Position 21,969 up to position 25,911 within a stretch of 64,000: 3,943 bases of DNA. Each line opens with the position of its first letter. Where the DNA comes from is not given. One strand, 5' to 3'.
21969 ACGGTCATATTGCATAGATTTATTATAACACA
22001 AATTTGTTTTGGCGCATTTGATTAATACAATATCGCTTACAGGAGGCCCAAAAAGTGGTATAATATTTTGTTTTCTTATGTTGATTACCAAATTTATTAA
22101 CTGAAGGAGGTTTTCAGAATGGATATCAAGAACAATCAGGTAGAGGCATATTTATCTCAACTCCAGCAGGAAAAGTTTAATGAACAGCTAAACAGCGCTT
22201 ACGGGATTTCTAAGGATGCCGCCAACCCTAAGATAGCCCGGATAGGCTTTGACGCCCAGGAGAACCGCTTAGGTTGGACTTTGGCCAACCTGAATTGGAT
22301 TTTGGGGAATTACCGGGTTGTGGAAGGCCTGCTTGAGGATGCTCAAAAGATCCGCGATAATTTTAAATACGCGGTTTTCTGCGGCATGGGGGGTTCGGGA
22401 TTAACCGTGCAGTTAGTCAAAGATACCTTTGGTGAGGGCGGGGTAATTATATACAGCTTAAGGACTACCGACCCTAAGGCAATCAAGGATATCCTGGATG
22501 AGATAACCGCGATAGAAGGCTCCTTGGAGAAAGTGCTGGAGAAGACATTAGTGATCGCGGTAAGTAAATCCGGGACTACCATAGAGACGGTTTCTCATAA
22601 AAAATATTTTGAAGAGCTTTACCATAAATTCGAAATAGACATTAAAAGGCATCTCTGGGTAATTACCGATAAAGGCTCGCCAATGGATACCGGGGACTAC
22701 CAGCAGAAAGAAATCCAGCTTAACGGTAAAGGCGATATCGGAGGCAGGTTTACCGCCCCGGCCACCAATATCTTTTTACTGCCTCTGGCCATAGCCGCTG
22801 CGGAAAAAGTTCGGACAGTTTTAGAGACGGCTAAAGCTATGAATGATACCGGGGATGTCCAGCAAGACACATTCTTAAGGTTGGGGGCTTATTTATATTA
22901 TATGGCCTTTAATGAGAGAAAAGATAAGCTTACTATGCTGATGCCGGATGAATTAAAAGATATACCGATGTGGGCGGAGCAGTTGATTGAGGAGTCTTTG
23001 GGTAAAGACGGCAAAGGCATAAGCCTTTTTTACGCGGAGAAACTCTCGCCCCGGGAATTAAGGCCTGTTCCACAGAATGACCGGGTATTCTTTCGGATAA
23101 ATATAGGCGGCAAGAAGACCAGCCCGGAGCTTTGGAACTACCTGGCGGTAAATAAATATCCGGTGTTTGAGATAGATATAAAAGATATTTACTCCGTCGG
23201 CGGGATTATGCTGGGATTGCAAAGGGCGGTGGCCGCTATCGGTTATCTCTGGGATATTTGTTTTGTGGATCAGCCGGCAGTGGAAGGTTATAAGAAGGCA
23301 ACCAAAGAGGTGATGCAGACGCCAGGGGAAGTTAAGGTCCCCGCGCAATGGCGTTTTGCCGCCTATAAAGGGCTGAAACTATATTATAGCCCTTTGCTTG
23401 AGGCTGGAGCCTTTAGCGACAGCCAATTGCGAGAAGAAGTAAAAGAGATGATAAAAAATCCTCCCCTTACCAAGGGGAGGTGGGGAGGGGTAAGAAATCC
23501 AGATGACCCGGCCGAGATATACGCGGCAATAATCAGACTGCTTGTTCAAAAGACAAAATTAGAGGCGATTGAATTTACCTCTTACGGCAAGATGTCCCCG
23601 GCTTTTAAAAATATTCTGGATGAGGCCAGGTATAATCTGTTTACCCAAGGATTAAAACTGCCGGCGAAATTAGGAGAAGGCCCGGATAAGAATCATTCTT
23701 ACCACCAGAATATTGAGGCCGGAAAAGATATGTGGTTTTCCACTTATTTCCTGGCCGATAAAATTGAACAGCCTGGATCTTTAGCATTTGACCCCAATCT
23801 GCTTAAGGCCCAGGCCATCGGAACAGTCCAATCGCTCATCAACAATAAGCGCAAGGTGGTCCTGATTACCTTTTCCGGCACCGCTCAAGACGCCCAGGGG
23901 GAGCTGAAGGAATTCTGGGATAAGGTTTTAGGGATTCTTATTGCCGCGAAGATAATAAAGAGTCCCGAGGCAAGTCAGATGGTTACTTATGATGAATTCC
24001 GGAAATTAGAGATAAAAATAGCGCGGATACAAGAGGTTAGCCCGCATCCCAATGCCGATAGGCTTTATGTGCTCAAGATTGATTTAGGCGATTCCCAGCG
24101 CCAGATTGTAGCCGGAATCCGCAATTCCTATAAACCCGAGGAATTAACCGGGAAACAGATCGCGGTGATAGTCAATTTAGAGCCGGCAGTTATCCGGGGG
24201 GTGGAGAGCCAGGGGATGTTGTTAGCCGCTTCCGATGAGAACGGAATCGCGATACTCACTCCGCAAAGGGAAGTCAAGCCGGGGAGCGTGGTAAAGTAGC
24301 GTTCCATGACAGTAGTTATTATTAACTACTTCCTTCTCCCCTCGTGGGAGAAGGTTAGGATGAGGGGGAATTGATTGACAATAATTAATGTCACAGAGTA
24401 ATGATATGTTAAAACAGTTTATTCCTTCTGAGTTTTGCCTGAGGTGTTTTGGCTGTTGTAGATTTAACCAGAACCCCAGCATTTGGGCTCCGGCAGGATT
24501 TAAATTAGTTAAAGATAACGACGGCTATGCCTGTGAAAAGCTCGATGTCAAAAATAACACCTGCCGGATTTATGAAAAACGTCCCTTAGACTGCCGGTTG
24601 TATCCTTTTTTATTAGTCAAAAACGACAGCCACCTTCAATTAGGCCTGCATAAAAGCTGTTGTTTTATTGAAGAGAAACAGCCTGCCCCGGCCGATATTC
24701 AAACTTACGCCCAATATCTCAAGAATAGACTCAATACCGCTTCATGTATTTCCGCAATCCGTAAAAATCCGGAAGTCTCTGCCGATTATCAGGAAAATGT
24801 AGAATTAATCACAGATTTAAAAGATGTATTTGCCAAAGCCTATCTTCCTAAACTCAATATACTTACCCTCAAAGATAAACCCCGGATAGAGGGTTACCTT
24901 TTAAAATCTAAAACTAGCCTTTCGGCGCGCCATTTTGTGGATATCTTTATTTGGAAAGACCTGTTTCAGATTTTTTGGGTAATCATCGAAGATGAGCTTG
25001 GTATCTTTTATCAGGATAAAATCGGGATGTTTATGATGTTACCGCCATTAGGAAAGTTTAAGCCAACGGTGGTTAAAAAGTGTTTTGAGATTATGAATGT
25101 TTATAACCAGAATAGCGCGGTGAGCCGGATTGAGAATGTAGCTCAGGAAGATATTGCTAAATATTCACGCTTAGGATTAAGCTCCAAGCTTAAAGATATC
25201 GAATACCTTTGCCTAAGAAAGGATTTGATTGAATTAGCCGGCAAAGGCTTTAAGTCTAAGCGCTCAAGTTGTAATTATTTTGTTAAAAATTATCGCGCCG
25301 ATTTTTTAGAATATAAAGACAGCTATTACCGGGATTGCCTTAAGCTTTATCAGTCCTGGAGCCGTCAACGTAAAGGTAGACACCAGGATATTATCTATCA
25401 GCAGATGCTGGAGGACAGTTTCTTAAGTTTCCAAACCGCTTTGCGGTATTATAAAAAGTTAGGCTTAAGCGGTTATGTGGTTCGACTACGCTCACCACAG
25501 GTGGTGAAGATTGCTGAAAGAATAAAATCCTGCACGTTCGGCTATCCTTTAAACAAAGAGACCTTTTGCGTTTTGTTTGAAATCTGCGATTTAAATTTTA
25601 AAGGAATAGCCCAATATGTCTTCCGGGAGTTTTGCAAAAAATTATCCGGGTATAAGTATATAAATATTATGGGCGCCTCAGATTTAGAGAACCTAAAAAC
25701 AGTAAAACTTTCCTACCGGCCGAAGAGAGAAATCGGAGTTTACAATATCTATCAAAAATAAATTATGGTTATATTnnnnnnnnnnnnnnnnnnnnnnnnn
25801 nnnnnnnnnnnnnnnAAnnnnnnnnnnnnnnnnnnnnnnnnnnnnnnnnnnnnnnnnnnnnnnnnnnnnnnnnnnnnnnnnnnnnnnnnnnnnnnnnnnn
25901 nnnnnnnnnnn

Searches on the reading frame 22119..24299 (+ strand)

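Call 8: search_protein_families(library=ncbifam, proteins=[window:22119-24299:+], max_evalue=0.01)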
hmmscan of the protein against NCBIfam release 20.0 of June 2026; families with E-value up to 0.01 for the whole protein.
window:22119-24299:+ (726 aa): 23 families
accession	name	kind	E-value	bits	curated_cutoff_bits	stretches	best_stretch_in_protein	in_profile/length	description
NF007080.0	PRK09533.1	equivalog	4.2e-49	167.2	712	1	48-426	425-796/949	bifunctional transaldolase/phosoglucose isomerase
TIGR00399.1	metG_C_term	equivalog_domain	3.6e-35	120.8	116.65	1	616-726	28-139/139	methionine--tRNA ligase subunit beta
NF001100.0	PRK00133.1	equivalog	5.2e-34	117.8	587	1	616-726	565-676/676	methionine--tRNA ligase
NF008900.0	PRK12267.1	equivalog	2.7e-32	112.1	598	1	613-726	534-648/648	methionine--tRNA ligase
NF010696.0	PRK14096.1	equivalog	1.7e-25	89.6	671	1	79-297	111-327/528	glucose-6-phosphate isomerase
NF003016.0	PRK03868.1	equivalog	1e-24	87.2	487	1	76-297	52-264/410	glucose-6-phosphate isomerase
NF007492.0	PRK10089.1-1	equivalog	3.3e-24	84.9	150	1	621-723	3-107/110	tRNA-binding protein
NF010697.0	PRK14097.1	equivalog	3.2e-19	68.8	443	2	67-301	58-299/448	glucose-6-phosphate isomerase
NF007494.0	PRK10089.1-3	equivalog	1.7e-17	63.4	109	1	620-724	2-110/112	tRNA-binding protein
NF007495.0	PRK10089.1-4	equivalog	6.5e-16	58.9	117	1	619-722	2-109/113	tRNA-binding protein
TIGR02222.1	chap_CsaA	subfamily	1.5e-15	57.1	119.65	1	624-725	1-106/107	export-related chaperone CsaA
NF010695.0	PRK14095.1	equivalog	1.4e-14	53.6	703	1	117-244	189-305/536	glucose-6-phosphate isomerase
NF040629.1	PGI_Meth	equivalog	4.8e-12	45.7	350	1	73-302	53-271/396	glucose-6-phosphate isomerase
TIGR00472.1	pheT_bact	equivalog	8.1e-12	44.2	402.65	1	630-706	43-125/798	phenylalanine--tRNA ligase subunit beta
NF007493.0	PRK10089.1-2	equivalog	3.6e-11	43.1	160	1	620-723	2-109/112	tRNA-binding protein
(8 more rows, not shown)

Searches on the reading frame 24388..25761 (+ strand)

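Call 8: search_protein_families(library=ncbifam, proteins=[window:24388-25761:+], max_evalue=0.01)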
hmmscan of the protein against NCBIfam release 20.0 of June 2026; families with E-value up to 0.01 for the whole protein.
window:24388-25761:+ (457 aa): 0 families

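Call 80: search_protein_families(library=pfam, proteins=[window:24388-25758:+], max_evalue=0.01)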
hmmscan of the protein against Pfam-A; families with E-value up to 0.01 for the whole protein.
window:24388-25758:+ (457 aa): 2 families
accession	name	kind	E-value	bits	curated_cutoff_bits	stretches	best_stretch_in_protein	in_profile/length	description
PF09924.15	LPG_synthase_C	-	1.2e-19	71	27.5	1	181-453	11-296/298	Phosphatidylglycerol lysyltransferase, C-terminal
PF03692.20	CxxCxxCC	-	4.4e-05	24.5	23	1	17-79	2-73/85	Putative zinc- or iron-chelating domain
